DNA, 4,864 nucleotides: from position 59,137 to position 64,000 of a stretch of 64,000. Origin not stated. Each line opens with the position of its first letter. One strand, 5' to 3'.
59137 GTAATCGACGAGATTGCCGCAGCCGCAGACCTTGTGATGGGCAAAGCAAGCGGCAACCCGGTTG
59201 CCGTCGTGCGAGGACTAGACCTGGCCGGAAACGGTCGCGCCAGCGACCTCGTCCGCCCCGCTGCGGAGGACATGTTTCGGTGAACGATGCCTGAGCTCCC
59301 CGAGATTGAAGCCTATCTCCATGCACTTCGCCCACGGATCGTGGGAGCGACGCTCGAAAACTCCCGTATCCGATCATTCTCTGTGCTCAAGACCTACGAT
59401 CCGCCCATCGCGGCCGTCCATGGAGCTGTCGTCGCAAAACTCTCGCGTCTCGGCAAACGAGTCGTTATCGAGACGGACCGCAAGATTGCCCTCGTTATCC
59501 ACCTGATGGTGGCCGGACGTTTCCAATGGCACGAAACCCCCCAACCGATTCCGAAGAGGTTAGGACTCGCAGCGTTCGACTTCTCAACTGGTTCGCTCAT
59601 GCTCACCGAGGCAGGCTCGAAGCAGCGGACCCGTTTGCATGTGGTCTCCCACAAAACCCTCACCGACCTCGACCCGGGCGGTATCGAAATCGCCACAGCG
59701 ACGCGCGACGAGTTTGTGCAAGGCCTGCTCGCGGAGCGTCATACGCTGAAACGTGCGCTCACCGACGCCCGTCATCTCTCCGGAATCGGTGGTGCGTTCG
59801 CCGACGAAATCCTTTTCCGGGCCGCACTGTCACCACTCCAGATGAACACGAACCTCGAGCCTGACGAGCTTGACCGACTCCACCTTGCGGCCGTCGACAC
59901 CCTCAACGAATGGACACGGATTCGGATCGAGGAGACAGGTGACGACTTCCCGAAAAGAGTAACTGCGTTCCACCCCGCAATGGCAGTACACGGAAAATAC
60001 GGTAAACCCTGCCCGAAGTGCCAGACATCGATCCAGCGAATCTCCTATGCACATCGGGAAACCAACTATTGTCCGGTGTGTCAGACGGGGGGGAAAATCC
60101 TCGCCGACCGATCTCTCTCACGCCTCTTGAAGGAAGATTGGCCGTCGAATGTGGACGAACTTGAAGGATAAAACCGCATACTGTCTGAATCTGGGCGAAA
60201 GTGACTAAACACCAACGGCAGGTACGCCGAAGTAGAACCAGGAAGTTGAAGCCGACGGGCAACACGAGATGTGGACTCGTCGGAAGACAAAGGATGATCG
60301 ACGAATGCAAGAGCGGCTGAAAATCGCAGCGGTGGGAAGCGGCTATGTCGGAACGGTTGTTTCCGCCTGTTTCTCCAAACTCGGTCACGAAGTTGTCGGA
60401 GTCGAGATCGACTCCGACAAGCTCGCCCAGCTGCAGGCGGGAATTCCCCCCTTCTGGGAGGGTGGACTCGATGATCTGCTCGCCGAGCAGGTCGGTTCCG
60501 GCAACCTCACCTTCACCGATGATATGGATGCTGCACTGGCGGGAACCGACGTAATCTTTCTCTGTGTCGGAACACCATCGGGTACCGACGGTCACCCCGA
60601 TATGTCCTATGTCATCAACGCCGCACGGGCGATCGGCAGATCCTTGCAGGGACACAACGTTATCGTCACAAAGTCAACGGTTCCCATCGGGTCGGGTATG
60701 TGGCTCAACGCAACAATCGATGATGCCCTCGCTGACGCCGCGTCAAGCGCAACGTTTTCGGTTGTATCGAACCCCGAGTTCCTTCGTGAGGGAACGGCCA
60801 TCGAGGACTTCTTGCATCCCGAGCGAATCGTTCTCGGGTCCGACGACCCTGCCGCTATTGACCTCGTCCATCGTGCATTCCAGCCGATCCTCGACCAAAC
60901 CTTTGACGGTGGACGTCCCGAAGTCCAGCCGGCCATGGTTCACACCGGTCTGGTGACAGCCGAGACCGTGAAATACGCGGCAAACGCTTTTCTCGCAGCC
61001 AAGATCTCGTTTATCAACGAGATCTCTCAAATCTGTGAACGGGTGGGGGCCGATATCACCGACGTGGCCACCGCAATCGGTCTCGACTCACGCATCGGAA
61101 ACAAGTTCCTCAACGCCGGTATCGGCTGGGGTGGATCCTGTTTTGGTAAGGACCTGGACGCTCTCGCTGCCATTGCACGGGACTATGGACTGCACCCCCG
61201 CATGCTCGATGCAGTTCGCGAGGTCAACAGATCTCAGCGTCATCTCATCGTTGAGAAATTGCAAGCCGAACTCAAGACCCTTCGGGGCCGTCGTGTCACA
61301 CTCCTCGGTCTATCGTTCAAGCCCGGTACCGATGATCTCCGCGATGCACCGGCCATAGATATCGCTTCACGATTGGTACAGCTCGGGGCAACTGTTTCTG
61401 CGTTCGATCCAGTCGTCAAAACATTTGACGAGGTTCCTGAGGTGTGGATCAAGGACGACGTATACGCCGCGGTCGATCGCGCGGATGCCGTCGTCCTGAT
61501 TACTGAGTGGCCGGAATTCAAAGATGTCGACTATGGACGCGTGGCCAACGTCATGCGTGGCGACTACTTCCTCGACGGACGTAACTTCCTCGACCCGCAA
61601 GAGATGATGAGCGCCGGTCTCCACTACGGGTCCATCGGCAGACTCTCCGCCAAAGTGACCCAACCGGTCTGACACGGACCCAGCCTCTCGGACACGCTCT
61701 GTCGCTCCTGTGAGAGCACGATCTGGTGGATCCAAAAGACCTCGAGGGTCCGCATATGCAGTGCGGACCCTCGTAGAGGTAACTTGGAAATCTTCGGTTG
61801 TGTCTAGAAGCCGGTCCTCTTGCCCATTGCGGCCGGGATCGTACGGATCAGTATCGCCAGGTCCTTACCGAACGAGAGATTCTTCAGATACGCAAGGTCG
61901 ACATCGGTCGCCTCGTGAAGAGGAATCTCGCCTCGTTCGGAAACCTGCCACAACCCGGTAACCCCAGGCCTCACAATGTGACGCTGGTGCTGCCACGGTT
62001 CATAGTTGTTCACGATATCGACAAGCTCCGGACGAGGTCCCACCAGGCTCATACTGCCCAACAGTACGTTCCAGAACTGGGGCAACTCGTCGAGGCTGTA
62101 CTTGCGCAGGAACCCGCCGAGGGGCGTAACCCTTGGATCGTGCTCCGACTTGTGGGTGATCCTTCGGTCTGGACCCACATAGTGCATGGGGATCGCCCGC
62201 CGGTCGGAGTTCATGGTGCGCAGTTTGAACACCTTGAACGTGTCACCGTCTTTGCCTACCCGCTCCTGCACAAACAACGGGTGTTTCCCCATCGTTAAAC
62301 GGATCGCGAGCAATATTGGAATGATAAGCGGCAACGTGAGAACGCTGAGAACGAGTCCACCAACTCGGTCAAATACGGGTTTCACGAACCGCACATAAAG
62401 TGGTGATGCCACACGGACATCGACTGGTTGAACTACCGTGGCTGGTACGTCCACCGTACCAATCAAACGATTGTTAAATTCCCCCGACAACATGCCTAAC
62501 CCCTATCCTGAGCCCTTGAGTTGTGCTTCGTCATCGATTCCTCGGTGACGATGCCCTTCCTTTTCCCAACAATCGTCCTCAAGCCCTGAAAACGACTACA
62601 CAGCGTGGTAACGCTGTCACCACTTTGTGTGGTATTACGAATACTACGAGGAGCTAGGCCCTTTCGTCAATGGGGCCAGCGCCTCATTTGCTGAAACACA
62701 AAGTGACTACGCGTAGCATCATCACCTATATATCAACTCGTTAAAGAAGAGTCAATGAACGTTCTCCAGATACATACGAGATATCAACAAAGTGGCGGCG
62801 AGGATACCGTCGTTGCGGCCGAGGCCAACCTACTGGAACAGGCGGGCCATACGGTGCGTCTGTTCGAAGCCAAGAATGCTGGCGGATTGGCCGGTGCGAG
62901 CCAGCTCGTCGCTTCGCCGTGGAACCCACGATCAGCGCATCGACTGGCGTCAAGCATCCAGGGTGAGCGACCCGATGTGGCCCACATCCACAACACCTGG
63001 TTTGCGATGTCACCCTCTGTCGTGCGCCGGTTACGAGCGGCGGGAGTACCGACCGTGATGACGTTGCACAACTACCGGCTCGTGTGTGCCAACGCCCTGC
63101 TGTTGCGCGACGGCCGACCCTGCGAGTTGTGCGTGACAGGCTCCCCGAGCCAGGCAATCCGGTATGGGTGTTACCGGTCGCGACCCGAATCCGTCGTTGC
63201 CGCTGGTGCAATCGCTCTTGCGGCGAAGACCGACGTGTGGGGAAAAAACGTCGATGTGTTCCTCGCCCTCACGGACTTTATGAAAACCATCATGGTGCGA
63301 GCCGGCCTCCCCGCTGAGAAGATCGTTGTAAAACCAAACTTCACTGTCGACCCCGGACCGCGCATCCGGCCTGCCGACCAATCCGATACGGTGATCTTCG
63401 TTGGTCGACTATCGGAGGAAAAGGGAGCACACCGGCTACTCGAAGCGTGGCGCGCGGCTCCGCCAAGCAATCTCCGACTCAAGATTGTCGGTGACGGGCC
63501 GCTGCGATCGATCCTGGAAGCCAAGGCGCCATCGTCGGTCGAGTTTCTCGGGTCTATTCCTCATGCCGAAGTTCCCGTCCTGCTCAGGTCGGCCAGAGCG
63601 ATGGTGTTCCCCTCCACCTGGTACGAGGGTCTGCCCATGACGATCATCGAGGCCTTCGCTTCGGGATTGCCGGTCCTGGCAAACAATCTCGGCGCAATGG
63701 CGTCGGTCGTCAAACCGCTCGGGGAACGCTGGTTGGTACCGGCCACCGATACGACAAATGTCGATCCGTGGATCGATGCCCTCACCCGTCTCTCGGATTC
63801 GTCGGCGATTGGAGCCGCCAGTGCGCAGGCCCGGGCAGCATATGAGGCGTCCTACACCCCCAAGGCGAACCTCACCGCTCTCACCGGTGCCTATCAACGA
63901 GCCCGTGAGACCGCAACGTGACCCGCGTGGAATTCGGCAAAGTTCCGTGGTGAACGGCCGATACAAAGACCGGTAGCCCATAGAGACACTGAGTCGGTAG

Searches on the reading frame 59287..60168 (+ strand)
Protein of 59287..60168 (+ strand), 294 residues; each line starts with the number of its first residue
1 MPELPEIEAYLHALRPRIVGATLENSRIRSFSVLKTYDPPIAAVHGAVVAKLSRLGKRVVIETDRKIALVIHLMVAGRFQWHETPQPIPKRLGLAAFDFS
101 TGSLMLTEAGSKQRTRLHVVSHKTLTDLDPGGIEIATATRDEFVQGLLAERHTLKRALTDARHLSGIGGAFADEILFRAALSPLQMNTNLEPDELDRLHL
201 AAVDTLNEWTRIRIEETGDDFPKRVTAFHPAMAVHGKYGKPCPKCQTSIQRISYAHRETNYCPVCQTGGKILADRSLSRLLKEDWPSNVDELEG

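Call 47: search_protein_families(library=ncbifam, proteins=[window:59287-60168:+], max_evalue=0.00001)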
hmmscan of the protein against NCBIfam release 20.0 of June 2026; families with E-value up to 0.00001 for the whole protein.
window:59287-60168:+ (294 aa): 7 families
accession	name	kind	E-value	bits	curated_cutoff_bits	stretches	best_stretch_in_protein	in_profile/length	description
TIGR00577.1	fpg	equivalog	1.2e-36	126.5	203.3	1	1-266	1-276/276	DNA-formamidopyrimidine glycosylase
NF002211.1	PRK01103.1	equivalog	3.7e-36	125.1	212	1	1-266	1-273/274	bifunctional DNA-formamidopyrimidine glycosylase/DNA-(apurinic or apyrimidinic site) lyase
NF011385.0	PRK14810.1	equivalog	9.1e-30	104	423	1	1-266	1-271/272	DNA-formamidopyrimidine glycosylase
NF011386.0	PRK14811.1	equivalog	9.5e-30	103.7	414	1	1-268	1-264/269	DNA-formamidopyrimidine glycosylase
NF010551.0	PRK13945.1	equivalog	2.1e-24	86.4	348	1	1-267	1-282/282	DNA-formamidopyrimidine glycosylase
NF007763.0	PRK10445.1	equivalog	2e-16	60.2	252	1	1-266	1-262/263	endonuclease VIII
NF040775.1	endonuc_Nei2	equivalog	1.1e-11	44.7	400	1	44-266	38-251/252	endonuclease VIII Nei2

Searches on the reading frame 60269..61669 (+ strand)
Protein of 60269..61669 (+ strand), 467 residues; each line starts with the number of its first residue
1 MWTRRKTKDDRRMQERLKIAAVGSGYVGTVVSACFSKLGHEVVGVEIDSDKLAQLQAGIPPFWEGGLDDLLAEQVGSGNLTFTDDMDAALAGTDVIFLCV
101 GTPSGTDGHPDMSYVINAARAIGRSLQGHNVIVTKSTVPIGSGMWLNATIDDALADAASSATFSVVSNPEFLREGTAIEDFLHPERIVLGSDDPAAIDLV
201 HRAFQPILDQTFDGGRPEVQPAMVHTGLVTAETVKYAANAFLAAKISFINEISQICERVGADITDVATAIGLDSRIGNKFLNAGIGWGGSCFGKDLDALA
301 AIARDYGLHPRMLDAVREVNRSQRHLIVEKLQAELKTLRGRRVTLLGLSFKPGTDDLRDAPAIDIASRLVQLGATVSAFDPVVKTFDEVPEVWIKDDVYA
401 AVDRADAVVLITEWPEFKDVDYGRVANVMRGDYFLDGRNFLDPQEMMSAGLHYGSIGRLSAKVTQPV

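Call 47: search_protein_families(library=ncbifam, proteins=[window:60269-61669:+], max_evalue=0.00001)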
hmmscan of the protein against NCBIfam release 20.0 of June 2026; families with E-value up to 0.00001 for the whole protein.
window:60269-61669:+ (467 aa): 7 families
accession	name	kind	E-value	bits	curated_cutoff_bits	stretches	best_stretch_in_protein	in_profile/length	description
NF047673.2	TeichurnBiosyTuaD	equivalog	1.9e-139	465.6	700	1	18-461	3-434/439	UDP-glucose 6-dehydrogenase TuaD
TIGR03026.1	NDP-sugDHase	subfamily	5.1e-128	427.4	189.8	1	18-439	2-413/413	nucleotide sugar dehydrogenase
NF041297.1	UDPGDh_AglM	equivalog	7.7e-120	400.7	670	1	18-447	2-423/429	UDP-glucose 6-dehydrogenase AglM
NF040825.1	UDPMaNacDH_Arch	equivalog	2.4e-50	171.6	750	1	18-446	2-408/418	UDP-N-acetyl-D-mannosamine dehydrogenase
NF008286.0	PRK11064.1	equivalog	1.4e-41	142.4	459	1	18-427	5-409/420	UDP-N-acetyl-D-mannosamine dehydrogenase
NF011631.0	PRK15057.1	equivalog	2.2e-34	119.2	757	1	17-420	1-375/388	UDP-glucose 6-dehydrogenase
NF011729.0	PRK15182.1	equivalog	5.4e-22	78.2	592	1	16-420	6-394/425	Vi polysaccharide biosynthesis UDP-N-acetylglucosamine C-6 dehydrogenase TviB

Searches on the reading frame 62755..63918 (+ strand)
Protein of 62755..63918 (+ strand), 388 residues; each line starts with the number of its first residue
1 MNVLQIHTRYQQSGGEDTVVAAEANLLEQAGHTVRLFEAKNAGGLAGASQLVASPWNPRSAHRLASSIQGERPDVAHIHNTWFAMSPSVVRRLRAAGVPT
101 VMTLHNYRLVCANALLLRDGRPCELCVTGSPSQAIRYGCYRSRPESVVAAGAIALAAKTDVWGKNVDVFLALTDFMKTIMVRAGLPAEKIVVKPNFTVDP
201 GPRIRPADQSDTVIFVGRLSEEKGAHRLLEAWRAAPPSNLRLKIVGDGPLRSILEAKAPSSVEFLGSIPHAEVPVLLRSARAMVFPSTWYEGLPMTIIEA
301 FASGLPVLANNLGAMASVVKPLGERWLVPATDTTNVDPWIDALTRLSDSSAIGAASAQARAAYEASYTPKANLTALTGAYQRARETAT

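Call 47: search_protein_families(library=ncbifam, proteins=[window:62755-63918:+], max_evalue=0.00001)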
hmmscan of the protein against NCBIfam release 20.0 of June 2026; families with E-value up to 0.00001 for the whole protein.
window:62755-63918:+ (388 aa): 18 families
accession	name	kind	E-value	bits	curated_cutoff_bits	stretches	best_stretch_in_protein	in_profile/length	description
TIGR03088.1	stp2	hypoth_equivalog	4.8e-18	65.4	409.05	1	207-382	191-372/374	TIGR03088 family PEP-CTERM/XrtA system glycosyltransferase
NF047684.1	TeichurnBiosyTuaC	equivalog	9e-16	57.8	550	1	211-382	220-388/391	teichuronic acid biosynthesis protein TuaC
NF041876.1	EPS_EpsE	equivalog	1.2e-12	47.8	400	1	210-370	214-383/389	exopolysaccharide biosynthesis GT4 family glycosyltransferase EpsE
NF053787.1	GlcN_PG_synth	equivalog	2.3e-12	46.5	480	1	207-382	194-358/361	N-acetylglucosaminyl phosphatidylglycerol synthase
TIGR04047.1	MSMEG_0565_glyc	hypoth_equivalog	4e-12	45.9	259.85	1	259-368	256-359/373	MSMEG_0565 family glycosyltransferase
TIGR04005.1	wcaL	equivalog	5e-12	45.4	537.6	1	166-367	175-390/406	colanic acid biosynthesis glycosyltransferase WcaL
NF038229.1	Glyco4_Geo_Pelo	equivalog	1e-10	41.1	400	1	257-376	215-329/338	GPMC system family 4 glycosyltransferase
NF041010.1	glycosy_Agl16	equivalog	7.7e-10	38.2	575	1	161-326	129-300/352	glycosylation protein Agl16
TIGR04157.1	glyco_rSAM_CFB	subfamily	2.1e-09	36.9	400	1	210-367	227-393/406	TIGR04157 family glycosyltransferase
TIGR03449.1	mycothiol_MshA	equivalog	3.5e-09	36.1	462.5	1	209-384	219-404/406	D-inositol-3-phosphate glycosyltransferase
TIGR04348.1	TIGR04348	equivalog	5.5e-09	35.5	300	1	205-312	132-244/310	selenoneine biosynthesis selenosugar synthase SenB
NF050056.1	ProtGlycPglH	equivalog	3.7e-08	32.8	600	1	208-301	177-273/354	GalNAc-alpha-(1->4)-GalNAc-alpha-(1->3)-diNAcBac-PP-undecaprenol alpha-1,4-N-acetyl-D-galactosaminyltransferase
TIGR03999.1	thiol_BshA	equivalog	7.3e-08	31.7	273.7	1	239-382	229-372/375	N-acetyl-alpha-D-glucosaminyl L-malate synthase BshA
TIGR02149.1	glgA_Coryne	subfamily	2.3e-07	30.3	302.4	0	211-343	205-345/391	glycogen synthase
NF038298.1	EPS_HpsO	equivalog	4.2e-07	29.1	575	1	211-350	202-356/388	hormogonium polysaccharide biosynthesis glycosyltransferase HpsO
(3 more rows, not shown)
